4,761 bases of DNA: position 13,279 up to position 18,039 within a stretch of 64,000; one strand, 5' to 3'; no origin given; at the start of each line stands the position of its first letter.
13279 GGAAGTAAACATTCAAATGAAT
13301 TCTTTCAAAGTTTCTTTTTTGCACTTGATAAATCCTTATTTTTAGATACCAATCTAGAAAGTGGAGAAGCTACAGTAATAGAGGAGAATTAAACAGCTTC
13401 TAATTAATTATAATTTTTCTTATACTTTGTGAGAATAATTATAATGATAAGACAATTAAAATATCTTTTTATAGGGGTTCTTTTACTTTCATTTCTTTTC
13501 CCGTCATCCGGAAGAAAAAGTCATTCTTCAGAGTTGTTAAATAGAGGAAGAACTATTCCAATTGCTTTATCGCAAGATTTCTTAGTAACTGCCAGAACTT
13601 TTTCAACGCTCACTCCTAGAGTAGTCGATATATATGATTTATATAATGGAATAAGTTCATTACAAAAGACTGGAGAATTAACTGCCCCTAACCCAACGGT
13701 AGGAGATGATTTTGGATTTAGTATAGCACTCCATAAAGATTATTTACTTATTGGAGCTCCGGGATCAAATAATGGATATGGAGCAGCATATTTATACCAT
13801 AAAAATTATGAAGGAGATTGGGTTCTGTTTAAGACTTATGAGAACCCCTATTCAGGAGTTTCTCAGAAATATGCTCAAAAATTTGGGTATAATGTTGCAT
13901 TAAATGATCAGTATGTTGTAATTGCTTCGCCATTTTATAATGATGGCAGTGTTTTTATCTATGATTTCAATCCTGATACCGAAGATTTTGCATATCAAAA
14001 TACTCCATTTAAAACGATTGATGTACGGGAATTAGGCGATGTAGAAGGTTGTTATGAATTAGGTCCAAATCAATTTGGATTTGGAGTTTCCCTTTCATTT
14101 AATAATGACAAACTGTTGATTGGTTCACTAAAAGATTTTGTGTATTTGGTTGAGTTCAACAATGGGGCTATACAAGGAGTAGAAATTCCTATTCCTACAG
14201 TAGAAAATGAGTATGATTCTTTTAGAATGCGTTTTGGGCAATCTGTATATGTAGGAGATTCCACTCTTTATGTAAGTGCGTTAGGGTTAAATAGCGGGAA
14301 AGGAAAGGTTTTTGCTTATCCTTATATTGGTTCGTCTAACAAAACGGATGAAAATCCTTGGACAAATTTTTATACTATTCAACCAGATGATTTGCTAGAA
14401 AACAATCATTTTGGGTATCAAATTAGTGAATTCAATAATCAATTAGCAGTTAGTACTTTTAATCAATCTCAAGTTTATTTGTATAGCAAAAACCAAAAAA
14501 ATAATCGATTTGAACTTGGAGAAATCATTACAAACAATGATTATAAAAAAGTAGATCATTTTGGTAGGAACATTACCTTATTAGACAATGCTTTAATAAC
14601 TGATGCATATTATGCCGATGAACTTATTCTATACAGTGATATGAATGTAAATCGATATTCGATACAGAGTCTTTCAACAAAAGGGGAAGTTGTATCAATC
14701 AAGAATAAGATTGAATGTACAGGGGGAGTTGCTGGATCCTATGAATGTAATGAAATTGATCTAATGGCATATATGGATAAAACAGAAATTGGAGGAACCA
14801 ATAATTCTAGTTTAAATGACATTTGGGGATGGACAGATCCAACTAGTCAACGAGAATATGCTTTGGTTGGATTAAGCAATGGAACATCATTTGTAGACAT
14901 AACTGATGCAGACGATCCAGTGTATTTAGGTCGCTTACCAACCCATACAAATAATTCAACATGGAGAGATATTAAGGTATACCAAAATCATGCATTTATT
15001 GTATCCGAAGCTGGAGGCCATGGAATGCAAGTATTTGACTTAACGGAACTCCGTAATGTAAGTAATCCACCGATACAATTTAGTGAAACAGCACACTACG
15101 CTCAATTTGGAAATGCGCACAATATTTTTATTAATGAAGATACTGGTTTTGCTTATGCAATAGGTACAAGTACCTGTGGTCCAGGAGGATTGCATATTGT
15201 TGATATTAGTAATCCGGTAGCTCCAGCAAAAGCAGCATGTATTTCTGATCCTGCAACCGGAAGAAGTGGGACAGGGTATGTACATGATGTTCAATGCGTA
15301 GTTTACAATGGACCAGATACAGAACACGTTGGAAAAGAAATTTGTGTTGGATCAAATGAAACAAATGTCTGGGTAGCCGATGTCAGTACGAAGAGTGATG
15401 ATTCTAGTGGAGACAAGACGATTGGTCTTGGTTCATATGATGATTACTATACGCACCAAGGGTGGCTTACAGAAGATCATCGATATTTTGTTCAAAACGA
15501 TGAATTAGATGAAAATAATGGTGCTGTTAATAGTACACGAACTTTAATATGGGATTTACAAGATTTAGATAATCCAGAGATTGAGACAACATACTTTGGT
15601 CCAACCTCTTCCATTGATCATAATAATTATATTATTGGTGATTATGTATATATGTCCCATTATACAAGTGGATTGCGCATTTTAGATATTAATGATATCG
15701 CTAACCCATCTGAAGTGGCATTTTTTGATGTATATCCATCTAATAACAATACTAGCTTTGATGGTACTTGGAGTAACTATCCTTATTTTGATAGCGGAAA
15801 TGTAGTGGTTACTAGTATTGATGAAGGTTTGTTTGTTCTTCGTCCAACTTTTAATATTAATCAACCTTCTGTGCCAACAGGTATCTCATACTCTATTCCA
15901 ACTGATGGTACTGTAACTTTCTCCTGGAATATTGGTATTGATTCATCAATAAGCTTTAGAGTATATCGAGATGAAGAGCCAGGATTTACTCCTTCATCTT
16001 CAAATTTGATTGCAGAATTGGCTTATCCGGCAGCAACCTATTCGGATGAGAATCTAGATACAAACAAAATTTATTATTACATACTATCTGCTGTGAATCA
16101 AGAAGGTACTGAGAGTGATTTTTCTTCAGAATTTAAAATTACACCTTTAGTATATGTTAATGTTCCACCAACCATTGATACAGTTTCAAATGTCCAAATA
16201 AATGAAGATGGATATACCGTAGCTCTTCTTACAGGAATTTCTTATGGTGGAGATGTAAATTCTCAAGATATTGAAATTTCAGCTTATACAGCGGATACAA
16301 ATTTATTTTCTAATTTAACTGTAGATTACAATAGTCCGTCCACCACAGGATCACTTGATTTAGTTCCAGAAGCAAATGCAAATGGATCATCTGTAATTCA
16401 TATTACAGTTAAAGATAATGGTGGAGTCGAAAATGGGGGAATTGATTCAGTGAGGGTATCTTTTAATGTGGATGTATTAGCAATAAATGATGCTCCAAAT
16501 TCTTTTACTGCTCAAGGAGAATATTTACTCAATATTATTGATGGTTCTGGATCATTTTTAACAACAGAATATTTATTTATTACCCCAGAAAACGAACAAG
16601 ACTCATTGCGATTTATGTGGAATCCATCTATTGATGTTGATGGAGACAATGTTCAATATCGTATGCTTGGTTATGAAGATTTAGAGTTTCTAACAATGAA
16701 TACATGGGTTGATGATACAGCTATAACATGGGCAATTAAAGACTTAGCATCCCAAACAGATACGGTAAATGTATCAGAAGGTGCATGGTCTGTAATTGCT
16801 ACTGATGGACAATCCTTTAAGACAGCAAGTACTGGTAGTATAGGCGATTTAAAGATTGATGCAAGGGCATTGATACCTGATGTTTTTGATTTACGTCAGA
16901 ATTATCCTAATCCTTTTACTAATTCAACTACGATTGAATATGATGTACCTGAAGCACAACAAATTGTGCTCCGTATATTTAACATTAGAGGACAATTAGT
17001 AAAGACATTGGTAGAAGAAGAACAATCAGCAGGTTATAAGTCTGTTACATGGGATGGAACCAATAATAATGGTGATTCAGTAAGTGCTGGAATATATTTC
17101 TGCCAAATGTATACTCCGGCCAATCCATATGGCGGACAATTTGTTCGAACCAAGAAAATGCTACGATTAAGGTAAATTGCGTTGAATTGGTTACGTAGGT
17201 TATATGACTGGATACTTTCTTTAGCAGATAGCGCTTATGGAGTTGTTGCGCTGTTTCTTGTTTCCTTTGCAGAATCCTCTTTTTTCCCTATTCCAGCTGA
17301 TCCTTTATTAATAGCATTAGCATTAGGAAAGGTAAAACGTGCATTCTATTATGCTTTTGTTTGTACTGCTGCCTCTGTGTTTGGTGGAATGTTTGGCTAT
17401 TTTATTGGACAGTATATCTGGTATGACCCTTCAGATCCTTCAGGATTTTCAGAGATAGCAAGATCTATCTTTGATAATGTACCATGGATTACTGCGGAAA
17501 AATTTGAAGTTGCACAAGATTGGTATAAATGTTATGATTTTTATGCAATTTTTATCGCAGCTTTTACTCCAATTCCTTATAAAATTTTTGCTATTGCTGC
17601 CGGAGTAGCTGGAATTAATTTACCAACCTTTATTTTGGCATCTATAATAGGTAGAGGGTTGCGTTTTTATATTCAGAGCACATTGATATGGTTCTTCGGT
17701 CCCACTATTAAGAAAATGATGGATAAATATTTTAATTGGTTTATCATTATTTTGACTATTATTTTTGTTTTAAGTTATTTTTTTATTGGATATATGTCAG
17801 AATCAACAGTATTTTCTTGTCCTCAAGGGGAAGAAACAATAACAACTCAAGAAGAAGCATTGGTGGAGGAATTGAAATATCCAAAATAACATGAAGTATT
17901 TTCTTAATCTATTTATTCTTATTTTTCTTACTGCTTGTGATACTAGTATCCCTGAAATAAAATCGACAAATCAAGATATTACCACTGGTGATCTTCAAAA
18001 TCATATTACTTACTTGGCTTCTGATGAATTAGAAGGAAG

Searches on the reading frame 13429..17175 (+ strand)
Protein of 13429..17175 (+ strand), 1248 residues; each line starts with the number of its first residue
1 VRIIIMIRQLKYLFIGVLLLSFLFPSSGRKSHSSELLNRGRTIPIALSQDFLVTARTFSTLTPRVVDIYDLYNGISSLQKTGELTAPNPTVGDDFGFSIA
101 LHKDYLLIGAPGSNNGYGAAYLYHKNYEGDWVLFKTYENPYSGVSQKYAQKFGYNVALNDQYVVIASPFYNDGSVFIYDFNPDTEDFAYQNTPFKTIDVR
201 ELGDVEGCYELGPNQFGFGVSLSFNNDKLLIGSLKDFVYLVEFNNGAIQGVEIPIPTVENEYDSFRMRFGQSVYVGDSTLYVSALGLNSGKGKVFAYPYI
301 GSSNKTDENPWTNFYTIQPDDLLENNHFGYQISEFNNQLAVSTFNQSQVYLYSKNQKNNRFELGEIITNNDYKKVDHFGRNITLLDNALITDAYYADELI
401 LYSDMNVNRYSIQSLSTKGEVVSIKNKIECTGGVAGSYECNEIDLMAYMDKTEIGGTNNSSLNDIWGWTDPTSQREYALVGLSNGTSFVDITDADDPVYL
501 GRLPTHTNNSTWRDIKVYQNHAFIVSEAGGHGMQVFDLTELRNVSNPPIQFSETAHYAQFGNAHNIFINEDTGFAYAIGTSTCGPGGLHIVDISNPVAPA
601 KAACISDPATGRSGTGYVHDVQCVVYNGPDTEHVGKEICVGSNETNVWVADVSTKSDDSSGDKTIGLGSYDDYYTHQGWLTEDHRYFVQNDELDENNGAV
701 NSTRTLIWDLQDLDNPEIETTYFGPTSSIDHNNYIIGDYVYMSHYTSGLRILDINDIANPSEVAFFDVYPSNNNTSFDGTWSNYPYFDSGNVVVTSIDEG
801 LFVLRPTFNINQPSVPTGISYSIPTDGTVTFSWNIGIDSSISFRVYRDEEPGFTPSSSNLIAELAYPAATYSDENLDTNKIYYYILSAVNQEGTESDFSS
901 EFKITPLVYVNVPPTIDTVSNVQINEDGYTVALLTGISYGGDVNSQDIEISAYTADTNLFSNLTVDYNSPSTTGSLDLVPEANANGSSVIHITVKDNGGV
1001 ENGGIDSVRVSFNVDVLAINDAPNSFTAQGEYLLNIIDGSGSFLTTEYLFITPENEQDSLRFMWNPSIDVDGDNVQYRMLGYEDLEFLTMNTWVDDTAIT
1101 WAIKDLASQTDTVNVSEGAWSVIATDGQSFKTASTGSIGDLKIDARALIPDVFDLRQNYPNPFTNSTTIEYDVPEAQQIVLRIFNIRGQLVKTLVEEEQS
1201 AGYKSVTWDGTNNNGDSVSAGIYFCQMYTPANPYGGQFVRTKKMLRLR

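Call 35: search_protein_families(library=pfam, proteins=[window:13429-17175:+], max_evalue=0.00001)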
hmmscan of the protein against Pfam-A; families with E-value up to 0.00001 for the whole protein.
window:13429-17175:+ (1248 aa): 4 families
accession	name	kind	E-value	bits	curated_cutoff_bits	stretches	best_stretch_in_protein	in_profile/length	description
PF14312.12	FG-GAP_2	-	7.9e-20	71.2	23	1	81-123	4-49/49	FG-GAP repeat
PF13860.13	FlgD_ig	-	1.4e-11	44.6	27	1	1167-1227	12-73/79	FlgD Ig-like domain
PF08309.17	LVIVD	-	2.5e-06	27.2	20.2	0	586-600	21-35/42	LVIVD repeat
PF18962.6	Por_Secre_tail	-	5.6e-06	27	27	1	1159-1228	2-63/75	Secretion system C-terminal sorting domain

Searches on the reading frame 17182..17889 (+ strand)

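Call 35: search_protein_families(library=pfam, proteins=[window:17182-17889:+], max_evalue=0.00001)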
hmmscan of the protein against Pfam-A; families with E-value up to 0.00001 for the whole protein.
window:17182-17889:+ (235 aa): 1 family
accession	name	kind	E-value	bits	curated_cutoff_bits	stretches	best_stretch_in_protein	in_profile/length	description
PF09335.16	VTT_dom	-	2.2e-11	44.8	33.9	1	38-166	2-118/123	VTT domain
